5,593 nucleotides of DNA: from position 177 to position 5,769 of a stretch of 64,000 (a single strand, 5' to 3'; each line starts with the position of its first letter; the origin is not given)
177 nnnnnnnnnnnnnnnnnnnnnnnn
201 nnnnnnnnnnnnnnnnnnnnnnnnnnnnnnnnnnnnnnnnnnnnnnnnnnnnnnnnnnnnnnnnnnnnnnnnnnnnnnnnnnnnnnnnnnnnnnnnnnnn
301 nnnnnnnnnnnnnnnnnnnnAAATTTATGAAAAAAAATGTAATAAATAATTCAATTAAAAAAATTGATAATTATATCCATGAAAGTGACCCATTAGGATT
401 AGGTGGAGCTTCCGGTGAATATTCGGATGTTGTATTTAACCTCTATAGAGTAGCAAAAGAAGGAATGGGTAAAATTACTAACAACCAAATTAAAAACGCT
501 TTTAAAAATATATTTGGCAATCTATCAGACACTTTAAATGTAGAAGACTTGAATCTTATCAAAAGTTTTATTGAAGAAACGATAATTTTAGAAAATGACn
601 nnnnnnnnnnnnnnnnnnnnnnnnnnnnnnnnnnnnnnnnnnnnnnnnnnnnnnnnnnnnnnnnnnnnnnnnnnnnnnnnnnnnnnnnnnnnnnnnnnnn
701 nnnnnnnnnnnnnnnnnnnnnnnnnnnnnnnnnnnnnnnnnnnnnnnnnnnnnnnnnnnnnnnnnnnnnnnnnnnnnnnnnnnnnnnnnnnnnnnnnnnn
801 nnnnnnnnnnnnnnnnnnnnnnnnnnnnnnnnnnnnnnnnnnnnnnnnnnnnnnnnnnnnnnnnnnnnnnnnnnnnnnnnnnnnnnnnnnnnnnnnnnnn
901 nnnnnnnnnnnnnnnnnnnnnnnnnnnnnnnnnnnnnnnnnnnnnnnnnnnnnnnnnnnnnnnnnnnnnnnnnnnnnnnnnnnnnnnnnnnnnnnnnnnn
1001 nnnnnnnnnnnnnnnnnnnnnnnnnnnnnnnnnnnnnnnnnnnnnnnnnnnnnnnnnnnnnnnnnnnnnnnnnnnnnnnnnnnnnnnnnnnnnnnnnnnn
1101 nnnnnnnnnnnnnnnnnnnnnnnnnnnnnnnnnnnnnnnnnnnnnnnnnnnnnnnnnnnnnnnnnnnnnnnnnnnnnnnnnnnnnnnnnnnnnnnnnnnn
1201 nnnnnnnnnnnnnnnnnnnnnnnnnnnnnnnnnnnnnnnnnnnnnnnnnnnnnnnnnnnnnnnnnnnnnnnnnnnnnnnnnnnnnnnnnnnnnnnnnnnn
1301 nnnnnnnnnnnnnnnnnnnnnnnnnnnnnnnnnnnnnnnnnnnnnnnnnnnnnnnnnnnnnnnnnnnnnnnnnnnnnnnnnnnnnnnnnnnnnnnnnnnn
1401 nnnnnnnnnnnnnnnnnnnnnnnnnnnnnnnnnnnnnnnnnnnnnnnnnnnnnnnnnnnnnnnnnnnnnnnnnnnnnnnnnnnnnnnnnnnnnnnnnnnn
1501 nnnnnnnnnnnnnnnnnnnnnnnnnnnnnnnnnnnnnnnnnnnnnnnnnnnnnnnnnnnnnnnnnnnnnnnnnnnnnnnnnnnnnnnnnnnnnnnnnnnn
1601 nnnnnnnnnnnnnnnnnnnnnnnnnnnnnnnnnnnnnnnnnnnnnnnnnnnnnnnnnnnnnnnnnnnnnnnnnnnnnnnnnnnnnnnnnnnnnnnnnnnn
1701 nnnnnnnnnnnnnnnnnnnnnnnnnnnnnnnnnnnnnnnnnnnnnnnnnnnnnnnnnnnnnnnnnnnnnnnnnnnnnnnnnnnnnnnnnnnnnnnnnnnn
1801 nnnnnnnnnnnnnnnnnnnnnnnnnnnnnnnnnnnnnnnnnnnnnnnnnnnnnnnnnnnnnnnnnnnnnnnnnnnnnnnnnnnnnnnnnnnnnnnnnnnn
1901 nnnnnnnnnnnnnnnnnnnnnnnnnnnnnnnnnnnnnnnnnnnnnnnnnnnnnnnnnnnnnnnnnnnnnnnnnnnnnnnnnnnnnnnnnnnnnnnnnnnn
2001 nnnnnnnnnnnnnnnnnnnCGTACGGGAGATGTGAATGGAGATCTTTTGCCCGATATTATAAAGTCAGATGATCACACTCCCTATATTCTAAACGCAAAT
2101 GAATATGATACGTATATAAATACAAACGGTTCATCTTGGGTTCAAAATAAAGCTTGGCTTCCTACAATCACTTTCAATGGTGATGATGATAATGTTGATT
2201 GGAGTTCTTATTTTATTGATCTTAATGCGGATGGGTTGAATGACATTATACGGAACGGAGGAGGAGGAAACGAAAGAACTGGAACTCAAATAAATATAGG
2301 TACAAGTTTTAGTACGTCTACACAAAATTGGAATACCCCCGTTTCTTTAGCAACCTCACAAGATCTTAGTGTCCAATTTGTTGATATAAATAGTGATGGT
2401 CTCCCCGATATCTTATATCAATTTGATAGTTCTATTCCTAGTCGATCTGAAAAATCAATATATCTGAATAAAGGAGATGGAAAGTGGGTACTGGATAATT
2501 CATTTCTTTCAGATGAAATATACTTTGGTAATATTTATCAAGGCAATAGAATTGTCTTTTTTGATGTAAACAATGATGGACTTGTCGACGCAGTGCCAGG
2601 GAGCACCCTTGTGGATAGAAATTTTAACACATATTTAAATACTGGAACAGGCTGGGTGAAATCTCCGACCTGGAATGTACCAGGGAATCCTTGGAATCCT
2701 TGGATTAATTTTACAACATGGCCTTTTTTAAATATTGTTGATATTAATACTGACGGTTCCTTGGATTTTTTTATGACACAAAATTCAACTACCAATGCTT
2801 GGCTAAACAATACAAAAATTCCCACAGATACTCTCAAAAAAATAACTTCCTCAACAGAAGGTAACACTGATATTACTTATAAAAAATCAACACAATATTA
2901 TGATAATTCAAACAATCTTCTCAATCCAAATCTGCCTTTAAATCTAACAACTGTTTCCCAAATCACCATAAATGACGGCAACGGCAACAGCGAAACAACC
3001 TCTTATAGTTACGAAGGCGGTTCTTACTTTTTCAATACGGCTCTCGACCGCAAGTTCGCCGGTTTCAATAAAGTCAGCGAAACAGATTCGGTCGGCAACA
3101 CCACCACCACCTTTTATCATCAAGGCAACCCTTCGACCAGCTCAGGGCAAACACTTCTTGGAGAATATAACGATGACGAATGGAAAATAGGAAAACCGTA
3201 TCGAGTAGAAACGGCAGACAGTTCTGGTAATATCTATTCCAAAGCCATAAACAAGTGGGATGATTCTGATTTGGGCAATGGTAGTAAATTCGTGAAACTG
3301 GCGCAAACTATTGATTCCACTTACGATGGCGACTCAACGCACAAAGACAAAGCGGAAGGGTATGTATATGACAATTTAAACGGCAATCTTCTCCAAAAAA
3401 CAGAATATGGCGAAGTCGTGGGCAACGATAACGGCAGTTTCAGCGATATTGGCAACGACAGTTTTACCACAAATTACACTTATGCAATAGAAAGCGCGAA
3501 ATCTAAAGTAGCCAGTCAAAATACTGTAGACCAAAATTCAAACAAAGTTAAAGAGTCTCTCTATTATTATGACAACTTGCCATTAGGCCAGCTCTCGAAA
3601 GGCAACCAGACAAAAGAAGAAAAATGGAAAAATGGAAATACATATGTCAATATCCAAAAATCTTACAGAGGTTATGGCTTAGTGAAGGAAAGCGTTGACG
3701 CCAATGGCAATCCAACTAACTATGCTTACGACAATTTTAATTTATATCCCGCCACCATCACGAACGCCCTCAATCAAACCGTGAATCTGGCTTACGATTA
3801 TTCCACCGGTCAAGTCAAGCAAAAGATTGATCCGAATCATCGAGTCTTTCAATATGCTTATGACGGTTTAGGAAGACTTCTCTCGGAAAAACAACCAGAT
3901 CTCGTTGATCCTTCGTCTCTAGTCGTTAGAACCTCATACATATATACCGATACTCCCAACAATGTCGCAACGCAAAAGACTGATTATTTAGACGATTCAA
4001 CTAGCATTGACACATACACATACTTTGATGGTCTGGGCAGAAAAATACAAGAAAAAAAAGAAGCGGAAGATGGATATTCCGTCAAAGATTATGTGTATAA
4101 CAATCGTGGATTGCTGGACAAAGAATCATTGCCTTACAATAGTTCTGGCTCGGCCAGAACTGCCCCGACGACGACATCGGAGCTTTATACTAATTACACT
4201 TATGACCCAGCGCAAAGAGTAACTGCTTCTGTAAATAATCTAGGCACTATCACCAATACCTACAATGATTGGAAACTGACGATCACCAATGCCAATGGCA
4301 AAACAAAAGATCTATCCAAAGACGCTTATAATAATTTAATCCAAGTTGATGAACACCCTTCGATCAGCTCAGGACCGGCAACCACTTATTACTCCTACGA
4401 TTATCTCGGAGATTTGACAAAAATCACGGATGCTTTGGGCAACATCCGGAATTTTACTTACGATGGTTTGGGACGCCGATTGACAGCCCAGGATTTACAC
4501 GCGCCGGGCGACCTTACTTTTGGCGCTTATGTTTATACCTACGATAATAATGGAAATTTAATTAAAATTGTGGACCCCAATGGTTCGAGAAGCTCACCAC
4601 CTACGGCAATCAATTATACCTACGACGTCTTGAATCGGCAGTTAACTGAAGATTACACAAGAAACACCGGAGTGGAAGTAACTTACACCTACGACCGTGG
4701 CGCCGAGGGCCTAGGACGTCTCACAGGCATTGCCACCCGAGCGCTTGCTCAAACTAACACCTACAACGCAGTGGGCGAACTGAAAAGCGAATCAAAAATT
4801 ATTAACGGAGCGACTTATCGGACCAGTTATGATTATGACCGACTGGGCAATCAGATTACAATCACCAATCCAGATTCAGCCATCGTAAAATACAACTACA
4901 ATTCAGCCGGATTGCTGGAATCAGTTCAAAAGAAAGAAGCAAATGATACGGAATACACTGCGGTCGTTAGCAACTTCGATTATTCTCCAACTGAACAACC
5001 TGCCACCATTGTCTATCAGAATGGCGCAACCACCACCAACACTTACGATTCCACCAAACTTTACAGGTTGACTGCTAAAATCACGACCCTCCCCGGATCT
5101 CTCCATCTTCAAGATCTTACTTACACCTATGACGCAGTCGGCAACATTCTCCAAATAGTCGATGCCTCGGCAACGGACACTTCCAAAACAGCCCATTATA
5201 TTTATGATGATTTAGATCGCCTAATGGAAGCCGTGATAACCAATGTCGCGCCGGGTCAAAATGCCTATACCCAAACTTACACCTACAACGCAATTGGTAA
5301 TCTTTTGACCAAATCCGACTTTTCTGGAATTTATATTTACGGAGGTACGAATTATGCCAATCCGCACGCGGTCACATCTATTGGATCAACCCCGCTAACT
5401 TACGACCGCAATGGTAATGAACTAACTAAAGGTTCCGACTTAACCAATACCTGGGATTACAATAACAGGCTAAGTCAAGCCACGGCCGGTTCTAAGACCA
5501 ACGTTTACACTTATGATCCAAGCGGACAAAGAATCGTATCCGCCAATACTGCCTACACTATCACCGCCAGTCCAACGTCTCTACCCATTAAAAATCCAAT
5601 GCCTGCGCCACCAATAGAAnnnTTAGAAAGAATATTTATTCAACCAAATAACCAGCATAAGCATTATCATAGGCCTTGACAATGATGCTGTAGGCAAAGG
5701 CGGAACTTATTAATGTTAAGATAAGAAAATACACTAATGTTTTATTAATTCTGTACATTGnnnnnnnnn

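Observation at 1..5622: Tc-toxin / polymorphic-toxin-like locus: upstream C-terminal tip, small coupled ORF, and a 1675-aa shell protein lacking any RHS core or toxin tip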

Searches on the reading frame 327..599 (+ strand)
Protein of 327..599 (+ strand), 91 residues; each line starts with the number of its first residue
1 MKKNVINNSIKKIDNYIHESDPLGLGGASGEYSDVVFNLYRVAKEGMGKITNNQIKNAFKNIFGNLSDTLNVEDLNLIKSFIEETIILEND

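Call 4: search_protein_families(library=pfam, proteins=[window:327-599:+], max_evalue=0.1)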
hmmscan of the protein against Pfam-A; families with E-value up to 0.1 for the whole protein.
window:327-599:+ (91 aa): 0 families

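Call 6: search_protein_families(library=ncbifam, proteins=[window:327-599:+], max_evalue=0.1)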
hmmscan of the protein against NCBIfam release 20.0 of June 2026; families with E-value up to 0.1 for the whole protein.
window:327-599:+ (91 aa): 1 family
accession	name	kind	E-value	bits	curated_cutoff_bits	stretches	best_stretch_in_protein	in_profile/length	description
NF009946.0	PRK13410.1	equivalog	0.034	12.3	1019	1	3-74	561-632/669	molecular chaperone DnaK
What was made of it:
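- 327..602 (+): 91-aa ORF with no signal peptide; candidate immunity protein for the tip. It matches no Pfam or NCBIfam family (calls 4, 6).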

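Call 24: list_cluster_members(proteins=[P0124, P0121, window:327-599:+])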
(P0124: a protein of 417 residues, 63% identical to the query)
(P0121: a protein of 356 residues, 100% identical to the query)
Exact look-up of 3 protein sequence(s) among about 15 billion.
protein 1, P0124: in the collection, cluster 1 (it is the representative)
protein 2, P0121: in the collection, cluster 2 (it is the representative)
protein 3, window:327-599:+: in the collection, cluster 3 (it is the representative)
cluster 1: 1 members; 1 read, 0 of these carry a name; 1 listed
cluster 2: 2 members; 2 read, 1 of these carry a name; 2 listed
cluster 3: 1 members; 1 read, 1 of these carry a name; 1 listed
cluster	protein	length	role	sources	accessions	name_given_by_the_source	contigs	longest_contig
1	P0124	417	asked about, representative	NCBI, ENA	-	-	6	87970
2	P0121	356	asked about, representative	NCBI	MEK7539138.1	MAG: RHS repeat-associated core domain-containing protein [Patescibacteria group ...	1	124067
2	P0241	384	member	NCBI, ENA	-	-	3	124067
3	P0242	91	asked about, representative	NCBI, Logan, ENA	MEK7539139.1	MAG: hypothetical protein AAB595_00645 [Patescibacteria group bacterium]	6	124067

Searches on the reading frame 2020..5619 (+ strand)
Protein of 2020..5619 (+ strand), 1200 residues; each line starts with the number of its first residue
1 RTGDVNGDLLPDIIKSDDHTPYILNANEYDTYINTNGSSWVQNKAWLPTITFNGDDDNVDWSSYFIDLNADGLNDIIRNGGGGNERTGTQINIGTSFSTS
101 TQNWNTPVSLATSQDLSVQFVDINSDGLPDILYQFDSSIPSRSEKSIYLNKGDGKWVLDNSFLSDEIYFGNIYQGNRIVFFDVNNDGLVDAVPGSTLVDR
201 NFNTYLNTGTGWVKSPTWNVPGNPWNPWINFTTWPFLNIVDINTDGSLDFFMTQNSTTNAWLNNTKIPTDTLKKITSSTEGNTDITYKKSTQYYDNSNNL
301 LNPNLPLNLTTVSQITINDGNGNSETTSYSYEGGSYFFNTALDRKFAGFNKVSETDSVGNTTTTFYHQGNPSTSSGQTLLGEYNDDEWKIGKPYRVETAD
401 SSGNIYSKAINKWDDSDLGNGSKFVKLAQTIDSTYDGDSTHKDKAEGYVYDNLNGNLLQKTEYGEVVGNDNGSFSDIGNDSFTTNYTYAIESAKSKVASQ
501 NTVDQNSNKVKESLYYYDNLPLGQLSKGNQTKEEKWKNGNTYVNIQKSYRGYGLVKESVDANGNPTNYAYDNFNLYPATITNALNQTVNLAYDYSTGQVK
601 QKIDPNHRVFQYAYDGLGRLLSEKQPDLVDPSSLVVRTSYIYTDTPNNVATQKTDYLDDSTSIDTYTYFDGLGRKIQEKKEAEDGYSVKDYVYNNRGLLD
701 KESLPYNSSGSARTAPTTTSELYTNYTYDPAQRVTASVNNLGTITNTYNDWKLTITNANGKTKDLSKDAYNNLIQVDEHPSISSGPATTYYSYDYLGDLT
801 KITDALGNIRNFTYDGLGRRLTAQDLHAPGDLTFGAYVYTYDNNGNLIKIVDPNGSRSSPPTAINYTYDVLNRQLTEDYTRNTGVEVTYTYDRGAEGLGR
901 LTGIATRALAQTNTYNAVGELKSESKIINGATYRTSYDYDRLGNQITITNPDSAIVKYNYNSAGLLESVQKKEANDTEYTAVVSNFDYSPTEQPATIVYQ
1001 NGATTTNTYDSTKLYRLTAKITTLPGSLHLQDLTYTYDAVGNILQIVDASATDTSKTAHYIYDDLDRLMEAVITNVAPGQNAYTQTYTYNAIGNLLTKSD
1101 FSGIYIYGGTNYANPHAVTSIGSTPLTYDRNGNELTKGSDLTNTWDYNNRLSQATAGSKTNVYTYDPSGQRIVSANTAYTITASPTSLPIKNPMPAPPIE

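Call 75: predict_structure(alignment_id=A3)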
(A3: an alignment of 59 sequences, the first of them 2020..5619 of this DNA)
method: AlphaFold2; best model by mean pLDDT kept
length: 1200 residues; sequences in the alignment: 59
mean_pLDDT: 84.4   pTM: 0.73
mean pLDDT of the five models: 84.4, 83.3, 82.0, 81.8, 79.3
residues with pLDDT >= 90: 538; 70-90: 505; 50-70: 100; < 50: 57
segments of 3 or more residues with pLDDT < 50: 19-26, 55-60, 171-175, 197-200, 224-234, 373-375, 521-525, 1188-1200
pLDDT, mean of each block of 10 residues (from residue 1): 81 69 53 81 82 51 79 81 65 84 81 67 87 72 80 89 70 58 84 60 80 81 48 59 78 72 69 83 90 88 84 92 90 87 84 94 90 54 84 93 92 89 90 88 94 89 93 89 89 68 93 84 57 93 93 90 95 89 96 92 96 94 95 96 86 94 94 93 91 92 93 90 93 92 91 89 91 90 73 92 92 95 91 89 95 72 90 93 87 93 90 94 90 93 94 92 92 90 93 93 92 90 83 90 91 90 86 91 90 83 78 85 89 87 88 88 83 71 58 29
secondary structure, 60 per line:
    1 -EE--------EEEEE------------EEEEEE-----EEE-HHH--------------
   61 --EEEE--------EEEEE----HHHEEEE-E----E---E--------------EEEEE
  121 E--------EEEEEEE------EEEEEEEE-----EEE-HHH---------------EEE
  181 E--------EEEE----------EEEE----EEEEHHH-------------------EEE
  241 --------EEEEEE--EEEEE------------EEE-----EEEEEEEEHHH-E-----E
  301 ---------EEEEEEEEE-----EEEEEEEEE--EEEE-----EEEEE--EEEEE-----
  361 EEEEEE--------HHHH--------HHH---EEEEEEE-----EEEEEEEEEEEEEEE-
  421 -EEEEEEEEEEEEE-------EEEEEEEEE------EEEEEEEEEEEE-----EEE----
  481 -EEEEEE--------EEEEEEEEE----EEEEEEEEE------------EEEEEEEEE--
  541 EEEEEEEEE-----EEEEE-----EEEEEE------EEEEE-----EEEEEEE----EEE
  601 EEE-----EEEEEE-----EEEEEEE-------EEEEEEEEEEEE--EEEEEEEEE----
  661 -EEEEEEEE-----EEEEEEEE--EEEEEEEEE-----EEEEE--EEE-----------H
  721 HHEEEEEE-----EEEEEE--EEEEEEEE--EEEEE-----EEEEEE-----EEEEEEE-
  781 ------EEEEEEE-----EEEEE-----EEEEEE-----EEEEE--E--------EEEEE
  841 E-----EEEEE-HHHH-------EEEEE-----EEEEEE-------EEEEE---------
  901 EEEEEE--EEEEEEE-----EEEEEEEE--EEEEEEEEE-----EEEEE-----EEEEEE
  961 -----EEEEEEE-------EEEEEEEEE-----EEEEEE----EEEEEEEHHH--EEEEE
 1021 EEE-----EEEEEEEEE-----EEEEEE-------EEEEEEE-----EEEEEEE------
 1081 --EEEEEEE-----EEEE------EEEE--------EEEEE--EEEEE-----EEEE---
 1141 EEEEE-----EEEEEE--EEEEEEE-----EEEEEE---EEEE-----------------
elements in order (helices of 4 or more, strands of 3 or more residues): E12-16 E29-34 E40-42 E63-66 E75-79 E87-90 E116-121 E130-136 E143-150 E156-158 E178-181 E190-193 E204-207 E212-215 E238-240 E249-254 E257-261 E274-276 E282-289 E310-318 E324-332 E335-338 E344-348 E351-355 E361-366 H375-378 E393-399 E405-419 E422-434 E442-450 E457-468 E474-476 E482-487 E496-504 E509-517 E530-538 E541-549 E555-559 E565-570 E577-581 E587-593 E598-603 E609-614 E620-626 E634-645 E648-656 E662-669 E675-682 E685-693 E699-703 E706-708 E723-728 E734-739 E742-749 E752-756 E762-767 E773-779 E787-793 E799-803 E809-814 E820-824 E836-841 E847-851 H853-856 E864-868 E874-879 E887-891 E901-906 E909-915 E921-928 E931-939 E945-949 E955-960 E966-972 E980-988 E994-999 E1004-1010 E1016-1023 E1029-1037 E1043-1048 E1056-1062 E1068-1074 E1083-1089 E1095-1098 E1105-1108 E1117-1121 E1124-1128 E1134-1137 E1141-1145 E1151-1156 E1159-1165 E1171-1176 E1180-1183
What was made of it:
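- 1795..2859 (+): Shell residues 401-755: FG-GAP (integrin-like) beta-propeller with six DxNxDxxxD motifs. This is the most divergent part of the protein. Modelled as all-beta with pLDDT about 50-85 (call 75).
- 2860..5541 (+): Shell residues 756-1649: YD/RHS-repeat cocoon wall, ending exactly where fused relatives continue into the plug. In the AF2 model this stretch is almost entirely beta-strand, with 10-residue block pLDDT mostly 84-96 (model mean 84.4, pTM 0.73; call 75).
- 5542..5622 (+): Shell residues 1650-1675 plus stop: a copy of the junction strand (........) and a short Pro-rich tail that replaces the plug. The last 13 residues have pLDDT below 50 (call 75).
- On Rhs / YD-repeat encapsulating toxin: AF2 model of residues 476-1675 has pLDDT 84.4 and is all-beta (call 75).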

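Call 77: fold_search(model_id=the predicted structure, library=pdb)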
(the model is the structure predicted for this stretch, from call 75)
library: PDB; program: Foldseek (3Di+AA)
matches with E <= 10: 429; with E <= 0.001: 69
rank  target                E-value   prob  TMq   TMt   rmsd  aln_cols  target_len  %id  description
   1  6h6f_F                1.2e-46  1.00  0.75  0.44   7.3      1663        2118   14  PTC3 holotoxin complex from Photorhabdus luminiscens - Mutant TcC-D651A (released 2018-10-03)
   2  6sue_F                1.3e-46  1.00  0.76  0.44   7.2      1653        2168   14  Structure of Photorhabdus luminescens Tc holotoxin pore, Mutation TccC3-D651A (released 2019-11-06)
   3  6suf_F                6.1e-46  1.00  0.75  0.44   7.6      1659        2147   14  Structure of Photorhabdus luminescens Tc holotoxin pore (released 2019-11-06)
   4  6h6e_F                3.8e-45  1.00  0.74  0.43   8.0      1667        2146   14  PTC3 holotoxin complex from Photorhabdus luminecens in prepore state (TcdA1, TcdB2, TccC3) (released 2018-10-03)
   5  4o9x                  2.2e-43  1.00  0.75  0.45   7.7      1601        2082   15  Crystal Structure of TcdB2-TccC3 (released 2014-02-26)
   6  6sup                  2.7e-43  1.00  0.75  0.44   7.8      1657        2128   14  Crystal Structure of TcdB2-TccC3-Cdc42 (released 2019-12-04)
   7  6h6g                  6.2e-43  1.00  0.75  0.44   7.4      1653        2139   14  Crystal Structure of TcdB2-TccC3 without hypervariable C-terminal region (released 2018-10-03)
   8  6suq                  8.2e-43  1.00  0.75  0.44   7.5      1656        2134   14  Crystal Structure of TcdB2-TccC3-TEV (released 2019-12-04)
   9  8qja_D                6.0e-34  1.00  0.46  0.54  16.2      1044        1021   16  T6SS-linked Rhs repeat protein - Advenella mimigardefordensis VgrG-Rhs core (released 2024-09-25)
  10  8qja_A                3.3e-33  1.00  0.47  0.54  13.7      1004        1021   16  T6SS-linked Rhs repeat protein - Advenella mimigardefordensis VgrG-Rhs core (released 2024-09-25)
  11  8qja_C                3.6e-33  1.00  0.46  0.54  13.3      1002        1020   15  T6SS-linked Rhs repeat protein - Advenella mimigardefordensis VgrG-Rhs core (released 2024-09-25)
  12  8qja_B                2.6e-32  1.00  0.40  0.46  16.6      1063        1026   16  T6SS-linked Rhs repeat protein - Advenella mimigardefordensis VgrG-Rhs core (released 2024-09-25)
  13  8uxt                  2.6e-32  1.00  0.42  0.36  17.9      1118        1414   14  Acinetobacter baumannii Tse15 Rhs effector, toxin cleavage mutant (D1369N, D1391N) (released 2024-10-09)
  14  8uy4_A                3.1e-31  1.00  0.37  0.34  19.3      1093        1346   13  Acinetobacter baumannii Tse15 Rhs effector (released 2024-10-09)
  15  7q97_A                1.0e-30  1.00  0.46  0.52  16.1      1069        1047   15  Structure of the bacterial type VI secretion system effector RhsA. (released 2021-12-22)
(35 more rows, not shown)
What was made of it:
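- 2860..5541 (+): Foldseek best match is TcdB2-TccC3, E 1e-46, TM 0.75 (call 77).
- On Rhs / YD-repeat encapsulating toxin: Foldseek E 1e-46 and TM 0.75 to TcdB2-TccC3; E 1e-30 or better to several T6SS Rhs cocoons (call 77).
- On Tc (ABC) toxin complex: The shell model matches the TcB-TcC fusion (TM 0.75) better than TcB alone (0.39-0.45) (call 77).
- Closest known: TcB-TcC cocoon of insecticidal Tc toxins. Same: The best fold match (TM 0.75, call 77).
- The shell model matches the whole TcdB2-TccC3 cocoon (calls 75, 77). The best structural match is TcdB2-TccC3 from Tc holotoxins (call 77). The split point differs from the TcB/TcC boundary (call 77).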

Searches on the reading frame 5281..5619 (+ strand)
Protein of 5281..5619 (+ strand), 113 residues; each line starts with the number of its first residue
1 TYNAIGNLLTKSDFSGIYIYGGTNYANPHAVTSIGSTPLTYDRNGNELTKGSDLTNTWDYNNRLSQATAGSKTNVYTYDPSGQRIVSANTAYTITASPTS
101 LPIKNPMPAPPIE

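Call 82: find_homologous_proteins(query=A4, max_evalue=0.001)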
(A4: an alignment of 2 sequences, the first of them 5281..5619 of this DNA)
Query A4 (2 sequences) (113 aa, profile of the alignment): 37 proteins with E <= 0.001 among 223 candidates.
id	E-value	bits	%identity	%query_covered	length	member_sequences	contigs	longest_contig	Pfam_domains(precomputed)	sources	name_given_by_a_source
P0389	1.3e-25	108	65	74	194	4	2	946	PF05593.20,PF25023.2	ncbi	-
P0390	2.0e-25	107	57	79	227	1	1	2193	PF05593.20,PF25023.2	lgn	-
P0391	8.0e-25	105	70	59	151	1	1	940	PF05593.20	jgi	jgi:hypothetical protein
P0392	3.3e-16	77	54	79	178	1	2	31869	PF05593.20,PF25023.2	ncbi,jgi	ncbi:MAG: hypothetical protein RLZZ480_189 [Candidatus Parcubacteria bacterium]|jgi:YD repeat-contai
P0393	6.3e-16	76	54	73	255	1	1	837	-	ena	-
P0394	2.0e-15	75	49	84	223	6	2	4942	PF05593.20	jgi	jgi:hypothetical protein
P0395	4.2e-15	74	58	75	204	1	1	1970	PF25023.2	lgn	-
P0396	4.9e-15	73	46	81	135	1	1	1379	-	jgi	jgi:hypothetical protein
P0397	4.2e-13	67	54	58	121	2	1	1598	-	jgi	jgi:hypothetical protein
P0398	4.5e-13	67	51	65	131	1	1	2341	PF05593.20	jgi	jgi:YD repeat-containing protein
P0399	7.5e-13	66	48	75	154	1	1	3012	PF05593.20,PF25023.2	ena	-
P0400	8.0e-13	66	47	57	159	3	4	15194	-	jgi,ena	-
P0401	8.5e-13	66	52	64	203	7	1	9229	PF25023.2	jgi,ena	jgi:hypothetical protein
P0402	1.4e-12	65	51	54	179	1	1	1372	-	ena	-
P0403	1.6e-12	65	63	56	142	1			PF05593.20,PF25023.2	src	-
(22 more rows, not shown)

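Call 84: find_related_loci(query=A4, collection=metagenome_contigs, flank=10000)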
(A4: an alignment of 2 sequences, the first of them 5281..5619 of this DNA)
Query A4 (113 aa) in metagenome_contigs; peptide patterns used: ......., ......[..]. (x = any residue, [..] = any of these).
475 stretches matched a pattern; 239 encode a relative of the query (tblastn E <= 1e-3); the best 80 are kept; 79 distinct loci.
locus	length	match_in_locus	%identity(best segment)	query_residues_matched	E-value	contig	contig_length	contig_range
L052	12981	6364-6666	63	2-101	2e-31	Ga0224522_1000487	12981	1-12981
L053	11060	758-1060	60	2-101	1e-30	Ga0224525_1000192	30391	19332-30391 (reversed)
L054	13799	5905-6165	66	1-85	8e-31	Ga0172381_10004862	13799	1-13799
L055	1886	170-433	62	1-89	1e-28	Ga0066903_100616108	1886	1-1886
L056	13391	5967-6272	58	1-101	1e-28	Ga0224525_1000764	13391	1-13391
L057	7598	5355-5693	49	1-112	1e-28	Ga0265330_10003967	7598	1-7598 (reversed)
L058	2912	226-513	59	1-99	4e-28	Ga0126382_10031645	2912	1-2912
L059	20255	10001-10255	59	1-85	7e-28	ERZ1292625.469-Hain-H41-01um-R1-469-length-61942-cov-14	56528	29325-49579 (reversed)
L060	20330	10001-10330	54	1-90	2e-27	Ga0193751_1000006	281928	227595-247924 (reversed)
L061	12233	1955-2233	59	1-89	4e-26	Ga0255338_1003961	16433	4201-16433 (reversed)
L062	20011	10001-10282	51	2-88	3e-25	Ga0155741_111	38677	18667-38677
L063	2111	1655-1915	56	1-85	5e-25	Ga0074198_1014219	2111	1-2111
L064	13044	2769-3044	55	1-94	2e-24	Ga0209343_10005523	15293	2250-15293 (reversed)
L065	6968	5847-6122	55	1-94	2e-24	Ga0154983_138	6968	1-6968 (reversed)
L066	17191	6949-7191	61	1-84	5e-24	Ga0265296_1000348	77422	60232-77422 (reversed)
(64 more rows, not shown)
